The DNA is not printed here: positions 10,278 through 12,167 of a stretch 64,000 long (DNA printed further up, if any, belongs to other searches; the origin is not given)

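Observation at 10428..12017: Secretin-type N-terminal pilus domain fused to a PleD-like REC-REC-GGDEF cyclase, at the position where cpaC is expected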

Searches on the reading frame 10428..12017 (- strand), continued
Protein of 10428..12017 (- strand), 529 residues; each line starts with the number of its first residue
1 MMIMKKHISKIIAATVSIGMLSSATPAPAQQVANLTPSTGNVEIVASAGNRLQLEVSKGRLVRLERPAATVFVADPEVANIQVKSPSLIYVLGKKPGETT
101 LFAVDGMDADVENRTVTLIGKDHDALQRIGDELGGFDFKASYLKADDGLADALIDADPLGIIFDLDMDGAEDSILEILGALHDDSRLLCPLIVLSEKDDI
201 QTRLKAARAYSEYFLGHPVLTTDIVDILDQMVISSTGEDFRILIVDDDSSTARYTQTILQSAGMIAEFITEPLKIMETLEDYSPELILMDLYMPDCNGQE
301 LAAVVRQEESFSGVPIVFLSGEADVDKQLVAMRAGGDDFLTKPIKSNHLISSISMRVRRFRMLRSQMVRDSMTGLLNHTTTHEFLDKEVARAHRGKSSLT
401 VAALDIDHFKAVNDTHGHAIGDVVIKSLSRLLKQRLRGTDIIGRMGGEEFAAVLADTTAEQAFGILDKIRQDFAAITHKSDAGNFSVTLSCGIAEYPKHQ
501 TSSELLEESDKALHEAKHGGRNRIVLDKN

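Call 12: list_cluster_members(proteins=[P0001, P0005])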
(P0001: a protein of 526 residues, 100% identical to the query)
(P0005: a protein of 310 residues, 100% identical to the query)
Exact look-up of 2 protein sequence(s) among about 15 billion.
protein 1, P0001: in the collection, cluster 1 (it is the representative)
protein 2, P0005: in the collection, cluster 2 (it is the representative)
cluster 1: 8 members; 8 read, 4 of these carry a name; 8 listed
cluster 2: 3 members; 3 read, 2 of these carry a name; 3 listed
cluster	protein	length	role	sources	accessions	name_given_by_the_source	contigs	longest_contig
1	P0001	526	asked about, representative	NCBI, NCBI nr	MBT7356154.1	MAG: diguanylate cyclase [Rhodospirillaceae bacterium] | diguanylate cyclase [Rhodospirillaceae bacterium]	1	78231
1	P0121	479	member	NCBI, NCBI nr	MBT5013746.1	MAG: diguanylate cyclase, partial [Rhodospirillaceae bacterium] | diguanylate cyclase [Rhodospirillaceae bacterium]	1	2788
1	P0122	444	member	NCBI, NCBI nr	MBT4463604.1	MAG: diguanylate cyclase, partial [Rhodospirillaceae bacterium] | diguanylate cyclase [Rhodospirillaceae bacterium]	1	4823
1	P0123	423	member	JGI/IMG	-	diguanylate cyclase (GGDEF)-like protein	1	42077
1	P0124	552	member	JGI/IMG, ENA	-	-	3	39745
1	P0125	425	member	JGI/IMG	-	-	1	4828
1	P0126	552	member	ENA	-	-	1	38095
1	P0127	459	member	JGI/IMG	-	-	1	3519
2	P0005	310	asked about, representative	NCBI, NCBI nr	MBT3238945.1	MAG: diguanylate cyclase, partial [Rhodospirillaceae bacterium] | diguanylate cyclase [Rhodospirillaceae bacterium]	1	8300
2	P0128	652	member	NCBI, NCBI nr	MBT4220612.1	MAG: diguanylate cyclase [Rhodospirillaceae bacterium] | diguanylate cyclase [Rhodospirillaceae bacterium]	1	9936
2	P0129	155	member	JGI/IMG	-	-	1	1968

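Call 15: find_encoding_contigs(protein=P0128, flank=10000, max_places=4)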
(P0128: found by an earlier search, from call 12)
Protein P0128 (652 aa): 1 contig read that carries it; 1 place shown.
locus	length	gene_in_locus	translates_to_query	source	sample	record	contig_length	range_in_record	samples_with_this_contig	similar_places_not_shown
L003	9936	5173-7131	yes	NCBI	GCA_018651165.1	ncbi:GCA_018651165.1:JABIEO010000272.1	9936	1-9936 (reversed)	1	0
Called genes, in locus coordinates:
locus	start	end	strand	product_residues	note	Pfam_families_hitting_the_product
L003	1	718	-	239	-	PF01557:FAA_hydrolase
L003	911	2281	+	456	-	PF13400:Tad (weak)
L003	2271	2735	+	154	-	PF07811:TadE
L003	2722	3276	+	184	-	PF07811:TadE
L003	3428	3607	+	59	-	PF04964:Flp_Fap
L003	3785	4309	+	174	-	PF01478:Peptidase_A24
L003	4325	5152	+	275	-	PF08666:SAF (weak), PF16976:RcpC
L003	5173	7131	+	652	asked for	PF13629:T2SS-T3SS_pil_N, PF00263:Secretin, PF00072:Response_reg, PF00990:GGDEF, PF22335:Cas10-Cmr2_palm2 (weak)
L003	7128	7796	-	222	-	PF00702:Hydrolase, PF13419:HAD_2 (faint), PF13242:Hydrolase_like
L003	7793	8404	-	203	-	PF00106:adh_short, PF08659:KR (weak), PF13561:adh_short_C2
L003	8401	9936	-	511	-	PF00890:FAD_binding_2, PF03486:HI0933_like (faint), PF02910:Succ_DH_flav_C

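Call 16: find_encoding_contigs(protein=P0127, flank=10000, max_places=4)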
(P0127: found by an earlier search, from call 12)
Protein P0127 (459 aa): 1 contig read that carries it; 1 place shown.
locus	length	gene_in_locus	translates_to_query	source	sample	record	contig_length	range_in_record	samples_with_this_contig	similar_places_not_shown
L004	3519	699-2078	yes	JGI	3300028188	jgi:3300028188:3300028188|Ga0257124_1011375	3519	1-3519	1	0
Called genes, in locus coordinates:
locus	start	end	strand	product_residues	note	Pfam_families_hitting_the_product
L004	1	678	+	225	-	?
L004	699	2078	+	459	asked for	PF00072:Response_reg, PF00990:GGDEF, PF22335:Cas10-Cmr2_palm2 (weak)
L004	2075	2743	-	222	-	PF00702:Hydrolase, PF13419:HAD_2 (faint), PF13242:Hydrolase_like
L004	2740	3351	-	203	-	PF00106:adh_short, PF08659:KR (weak), PF13561:adh_short_C2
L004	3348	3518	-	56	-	?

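Call 17: find_encoding_contigs(protein=P0124, flank=10000, max_places=4)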
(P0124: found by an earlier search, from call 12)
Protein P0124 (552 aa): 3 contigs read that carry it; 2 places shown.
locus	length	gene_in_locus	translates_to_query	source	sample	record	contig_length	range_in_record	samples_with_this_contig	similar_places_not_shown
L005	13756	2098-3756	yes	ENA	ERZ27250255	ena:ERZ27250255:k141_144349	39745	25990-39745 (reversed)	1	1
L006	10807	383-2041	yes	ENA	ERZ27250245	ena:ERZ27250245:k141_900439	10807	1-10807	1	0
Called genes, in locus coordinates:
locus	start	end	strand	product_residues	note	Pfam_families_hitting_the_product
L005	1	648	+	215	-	?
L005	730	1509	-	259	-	-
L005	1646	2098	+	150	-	PF12802:MarR_2, PF01047:MarR (faint), PF13463:HTH_27, PF22381:Staph_reg_Sar_Rot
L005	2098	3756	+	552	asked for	PF00072:Response_reg, PF00990:GGDEF, PF22335:Cas10-Cmr2_palm2 (weak)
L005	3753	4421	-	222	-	PF00702:Hydrolase, PF13419:HAD_2 (faint), PF13242:Hydrolase_like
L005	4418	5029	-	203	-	PF00106:adh_short, PF08659:KR (weak), PF13561:adh_short_C2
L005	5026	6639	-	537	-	PF00890:FAD_binding_2, PF01266:DAO (weak), PF03486:HI0933_like (faint), PF07992:Pyr_redox_2 (faint), PF02910:Succ_DH_flav_C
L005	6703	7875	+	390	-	PF01546:Peptidase_M20, PF07687:M20_dimer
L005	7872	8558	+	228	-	PF01292:Ni_hydr_CYTB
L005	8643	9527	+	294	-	PF05552:MS_channel_1st_1, PF00924:MS_channel_2nd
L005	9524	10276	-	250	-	PF09411:PagL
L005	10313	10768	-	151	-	-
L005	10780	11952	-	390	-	PF02771:Acyl-CoA_dh_N, PF02770:Acyl-CoA_dh_M, PF00441:Acyl-CoA_dh_1, PF08028:Acyl-CoA_dh_2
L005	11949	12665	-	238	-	-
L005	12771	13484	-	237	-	PF00005:ABC_tran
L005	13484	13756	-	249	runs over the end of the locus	PF00005:ABC_tran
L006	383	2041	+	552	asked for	PF00072:Response_reg, PF00990:GGDEF, PF22335:Cas10-Cmr2_palm2 (weak)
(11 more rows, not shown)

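Call 18: find_encoding_contigs(protein=P0123, flank=10000, max_places=4)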
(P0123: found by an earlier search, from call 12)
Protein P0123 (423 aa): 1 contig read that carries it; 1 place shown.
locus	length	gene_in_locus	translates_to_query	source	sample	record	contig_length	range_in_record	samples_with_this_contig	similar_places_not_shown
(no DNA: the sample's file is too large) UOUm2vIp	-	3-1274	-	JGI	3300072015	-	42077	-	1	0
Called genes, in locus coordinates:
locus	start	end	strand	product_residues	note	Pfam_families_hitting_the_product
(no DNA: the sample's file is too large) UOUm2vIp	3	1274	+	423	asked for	PF00072:Response_reg, PF00990:GGDEF, PF22335:Cas10-Cmr2_palm2 (weak)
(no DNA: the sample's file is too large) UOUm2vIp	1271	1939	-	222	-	PF00702:Hydrolase, PF13419:HAD_2 (faint), PF13242:Hydrolase_like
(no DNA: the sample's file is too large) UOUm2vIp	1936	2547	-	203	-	PF00106:adh_short, PF08659:KR (weak), PF13561:adh_short_C2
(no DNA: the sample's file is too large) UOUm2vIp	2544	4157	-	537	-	PF00890:FAD_binding_2, PF01266:DAO (weak), PF03486:HI0933_like (faint), PF07992:Pyr_redox_2 (faint), PF02910:Succ_DH_flav_C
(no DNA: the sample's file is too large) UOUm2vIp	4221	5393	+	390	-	PF01546:Peptidase_M20, PF07687:M20_dimer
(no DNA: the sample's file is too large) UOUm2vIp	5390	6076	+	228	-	PF01292:Ni_hydr_CYTB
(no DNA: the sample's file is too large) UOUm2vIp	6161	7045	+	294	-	PF05552:MS_channel_1st_1, PF00924:MS_channel_2nd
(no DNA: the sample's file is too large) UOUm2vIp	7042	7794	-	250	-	PF09411:PagL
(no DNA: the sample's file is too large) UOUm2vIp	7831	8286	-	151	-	-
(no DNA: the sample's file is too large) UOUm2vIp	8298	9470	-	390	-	PF02771:Acyl-CoA_dh_N, PF02770:Acyl-CoA_dh_M, PF00441:Acyl-CoA_dh_1, PF08028:Acyl-CoA_dh_2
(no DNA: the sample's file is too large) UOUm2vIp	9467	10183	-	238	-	-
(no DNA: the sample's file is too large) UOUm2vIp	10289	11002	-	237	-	PF00005:ABC_tran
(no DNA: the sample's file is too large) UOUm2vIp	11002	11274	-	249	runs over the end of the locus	PF00005:ABC_tran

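Call 19: find_encoding_contigs(protein=P0122, flank=6000, max_places=4)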
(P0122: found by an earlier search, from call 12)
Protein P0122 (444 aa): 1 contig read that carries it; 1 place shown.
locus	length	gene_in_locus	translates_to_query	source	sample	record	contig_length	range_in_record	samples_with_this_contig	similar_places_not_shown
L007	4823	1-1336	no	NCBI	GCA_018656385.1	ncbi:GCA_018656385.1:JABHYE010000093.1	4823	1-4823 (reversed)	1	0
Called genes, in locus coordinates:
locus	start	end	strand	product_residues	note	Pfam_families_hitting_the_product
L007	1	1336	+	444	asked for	PF00072:Response_reg, PF00990:GGDEF, PF22335:Cas10-Cmr2_palm2 (weak)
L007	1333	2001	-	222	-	PF00702:Hydrolase, PF13419:HAD_2 (faint), PF13242:Hydrolase_like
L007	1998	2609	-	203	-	PF00106:adh_short, PF08659:KR (weak), PF13561:adh_short_C2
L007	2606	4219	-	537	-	PF00890:FAD_binding_2, PF01266:DAO (weak), PF03486:HI0933_like (faint), PF07992:Pyr_redox_2 (faint), PF02910:Succ_DH_flav_C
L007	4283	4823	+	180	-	PF01546:Peptidase_M20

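Call 29: search_protein_families(library=pfam, proteins=[P0124, L005:730-1509:-, L005:1646-2098:+], max_evalue=10)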
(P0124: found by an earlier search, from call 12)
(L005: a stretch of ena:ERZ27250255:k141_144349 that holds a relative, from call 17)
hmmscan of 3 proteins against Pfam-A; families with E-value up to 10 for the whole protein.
P0124 (552 aa): 6 families
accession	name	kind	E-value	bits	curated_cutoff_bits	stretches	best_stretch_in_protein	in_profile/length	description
PF00990.26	GGDEF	-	4e-41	140.9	23.8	1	392-546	3-161/161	Diguanylate cyclase, GGDEF domain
PF00072.30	Response_reg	-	2.5e-25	89.2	30.2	2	265-376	1-110/111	Response regulator receiver domain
PF22335.1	Cas10-Cmr2_palm2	-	1.5e-06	28.8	27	1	469-547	58-132/133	Cas10/Cmr2, second palm domain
PF01627.28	Hpt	-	0.00011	22.8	24.6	1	18-98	5-75/84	Hpt domain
PF24898.2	GGDEF_GdpP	-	0.16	12.7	30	1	482-549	61-118/126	Cyclic-di-AMP phosphodiesterase GdpP-like, GGDEF domain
PF03548.22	LolA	-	0.26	11.5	23.6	1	327-393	68-138/165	Outer membrane lipoprotein carrier protein LolA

L005:730-1509:- (259 aa): 25 families
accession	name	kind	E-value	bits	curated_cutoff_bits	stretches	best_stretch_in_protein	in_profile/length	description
PF00515.34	TPR_1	-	1.2e-17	63.3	27.8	4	71-98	7-34/34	Tetratricopeptide repeat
PF07719.23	TPR_2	-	1.4e-16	59.6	27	4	78-98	14-34/34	Tetratricopeptide repeat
PF14559.12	TPR_19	-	6.1e-16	58.9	25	3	79-132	5-60/68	Tetratricopeptide repeat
PF13424.12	TPR_12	-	4.8e-15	55.9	30.1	4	70-130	8-76/77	Tetratricopeptide repeat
PF13432.12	TPR_16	-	6e-15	55.8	32.7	2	77-132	9-64/65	Tetratricopeptide repeat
PF13181.12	TPR_8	-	1.9e-14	52.9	25.7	3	68-98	4-34/34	Tetratricopeptide repeat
PF13428.12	TPR_14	-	2.4e-13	49.7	23.5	4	68-107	4-43/44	Tetratricopeptide repeat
PF13431.12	TPR_17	-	4.6e-11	42.5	24.4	2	155-187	1-33/34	Tetratricopeptide repeat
PF23914.1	TPR_CcmH_CycH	-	5e-10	39.9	42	2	50-112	36-97/158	Cytochrome c-type biogenesis protein H TPR domain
PF24575.1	TPR_Slam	-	6.7e-10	39.8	35.2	2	23-121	7-103/104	Surface lipoprotein assembly modifier, N-terminal TPR repeats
PF13414.12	TPR_11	-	1.7e-09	37.6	26.8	3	78-109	7-38/42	TPR repeat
PF13176.12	TPR_7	-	1.3e-08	34.7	27.9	1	68-97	2-31/36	Tetratricopeptide repeat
PF12895.13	ANAPC3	-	8.3e-07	29.6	27.2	2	46-124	4-81/82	Anaphase-promoting complex, cyclosome, subunit 3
PF13429.12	TPR_15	-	1.3e-05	25.2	26.2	2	34-186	116-267/280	Tetratricopeptide repeat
PF13371.12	TPR_9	-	2.5e-05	24.6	35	3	157-195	19-57/73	Tetratricopeptide repeat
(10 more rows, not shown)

L005:1646-2098:+ (150 aa): 11 families
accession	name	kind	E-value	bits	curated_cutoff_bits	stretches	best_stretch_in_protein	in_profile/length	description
PF13463.12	HTH_27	-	2.2e-16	60.3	22.2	1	36-100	2-68/68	Winged helix DNA-binding domain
PF12802.13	MarR_2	-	1.7e-11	44.5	27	1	34-91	2-61/61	MarR family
PF22381.2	Staph_reg_Sar_Rot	-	5.6e-09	36.4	27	1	47-104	27-82/85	Transcriptional regulator SarA/Rot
PF01047.28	MarR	-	1e-05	25.7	24.6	1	53-92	20-59/59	MarR family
PF13601.12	HTH_34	-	0.00048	20.7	27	1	62-103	26-68/80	Winged helix DNA-binding domain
PF10711.15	DUF2513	-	0.00063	20.5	29.6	1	60-111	31-85/100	Hypothetical protein (DUF2513)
PF21946.1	LppM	-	0.0084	16.8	27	1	50-114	44-104/153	LppM domain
PF14947.12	HTH_45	-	0.028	14.8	25.5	1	70-113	39-75/77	Winged helix-turn-helix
PF22665.2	DUF6293_C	-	0.06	14.2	27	1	68-104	65-98/101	DUF6293 C-terminal winged helix domain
PF21921.2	Ski7_2nd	-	0.065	13.6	27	1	79-123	57-100/105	Ski7 domain II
PF13412.12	HTH_24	-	0.094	12.8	21.9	1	65-80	32-47/48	Winged helix-turn-helix DNA-binding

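Call 30: search_solved_structures(query=window:10428-12017:-, max_evalue=0.001, show_alignments=0)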
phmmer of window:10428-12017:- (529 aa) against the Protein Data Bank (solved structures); distinct sequences matched with E-value up to 0.001: 260 (the best 60 are shown).
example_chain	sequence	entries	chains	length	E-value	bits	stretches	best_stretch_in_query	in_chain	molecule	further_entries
6zxm_A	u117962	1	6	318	4.9e-47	164.3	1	241-525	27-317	Putative GGDEF/response regulator receiver domain protein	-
6zxc_A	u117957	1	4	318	4.3e-45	157.9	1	241-525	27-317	Putative GGDEF/response regulator receiver domain protein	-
6zxb_A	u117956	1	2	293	5.6e-45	157.5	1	241-525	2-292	Putative GGDEF/response regulator receiver domain protein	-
9g85_A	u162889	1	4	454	2.1e-36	129.2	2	239-525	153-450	Response regulator PleD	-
2wb4_A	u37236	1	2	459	2.2e-36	129.2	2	239-525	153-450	DIGUANYLATE CYCLASE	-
9g86_A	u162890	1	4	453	2.2e-36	129.1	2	239-525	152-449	Response regulator PleD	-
1w25_A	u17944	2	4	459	2.4e-36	129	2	239-525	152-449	STALKED-CELL DIFFERENTIATION CONTROLLING PROTEIN | RESPONSE REGULATOR PLED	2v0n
3bre_A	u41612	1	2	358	3.8e-34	121.8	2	362-526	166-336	Probable two-component response regulator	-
3i5a_A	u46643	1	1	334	3.8e-32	115.2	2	362-525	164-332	Response regulator/GGDEF domain protein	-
3ign_A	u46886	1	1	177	6.6e-31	111.1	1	366-526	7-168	Diguanylate cyclase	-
6d9m_A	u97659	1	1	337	9.5e-28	100.7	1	370-524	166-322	Fusion protein of Endolysin,Response receiver sensor diguanylate cyclase, GAF domain-conta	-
7e6g_A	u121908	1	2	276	1e-26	97.3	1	362-525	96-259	Putative GGDEF domain protein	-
5euh_A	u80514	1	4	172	9e-26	94.1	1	369-526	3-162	Putative GGDEF domain membrane protein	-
6et7_A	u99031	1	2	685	2.2e-24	89.6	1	367-524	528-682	Diguanylate cyclase (GGDEF) domain-containing protein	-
5llw_B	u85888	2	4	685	3e-24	89.1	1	369-524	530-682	Diguanylate cyclase (GGDEF) domain-containing protein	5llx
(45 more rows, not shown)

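Call 43: predict_structure(alignment_id=A2)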
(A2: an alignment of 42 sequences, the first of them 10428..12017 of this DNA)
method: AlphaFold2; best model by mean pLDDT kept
length: 529 residues; sequences in the alignment: 42
mean_pLDDT: 80.4   pTM: 0.61
mean pLDDT of the five models: 80.4, 80.1, 78.9, 77.3, 76.9
residues with pLDDT >= 90: 309; 70-90: 100; 50-70: 30; < 50: 90
segments of 3 or more residues with pLDDT < 50: 1-5, 19-46, 58-110
pLDDT, mean of each block of 10 residues (from residue 1): 46 53 38 30 46 47 30 31 28 31 34 84 91 87 88 92 91 92 87 93 91 88 82 69 97 95 94 95 95 94 93 93 93 94 86 85 78 88 93 96 98 95 94 90 96 97 98 96 96 97 97 97 94
secondary structure, 60 per line:
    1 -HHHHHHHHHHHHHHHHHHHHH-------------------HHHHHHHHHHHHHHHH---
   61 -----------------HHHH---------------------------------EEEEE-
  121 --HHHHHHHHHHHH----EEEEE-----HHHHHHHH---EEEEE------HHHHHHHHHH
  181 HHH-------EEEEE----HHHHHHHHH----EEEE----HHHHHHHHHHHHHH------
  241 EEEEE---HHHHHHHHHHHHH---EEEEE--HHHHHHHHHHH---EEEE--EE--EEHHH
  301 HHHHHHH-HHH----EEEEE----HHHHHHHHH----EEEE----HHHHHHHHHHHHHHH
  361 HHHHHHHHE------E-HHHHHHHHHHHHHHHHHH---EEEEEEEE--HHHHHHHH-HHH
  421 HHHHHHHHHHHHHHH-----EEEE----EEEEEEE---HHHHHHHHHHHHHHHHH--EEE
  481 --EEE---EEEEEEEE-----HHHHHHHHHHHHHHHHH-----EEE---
elements in order: H2-22 H42-57 H78-81 E115-119 H123-134 E139-143 H149-156 E160-164 H171-183 E191-195 H200-208 E213-216 H221-234 E241-245 H249-261 E265-269 H272-282 E286-289 H298-307 E316-320 H325-333 E338-341 H346-368 H378-395 E399-406 H409-416 H418-435 E441-444 E449-455 H459-475 E478-480 E483-485 E489-496 H502-518 E524-526
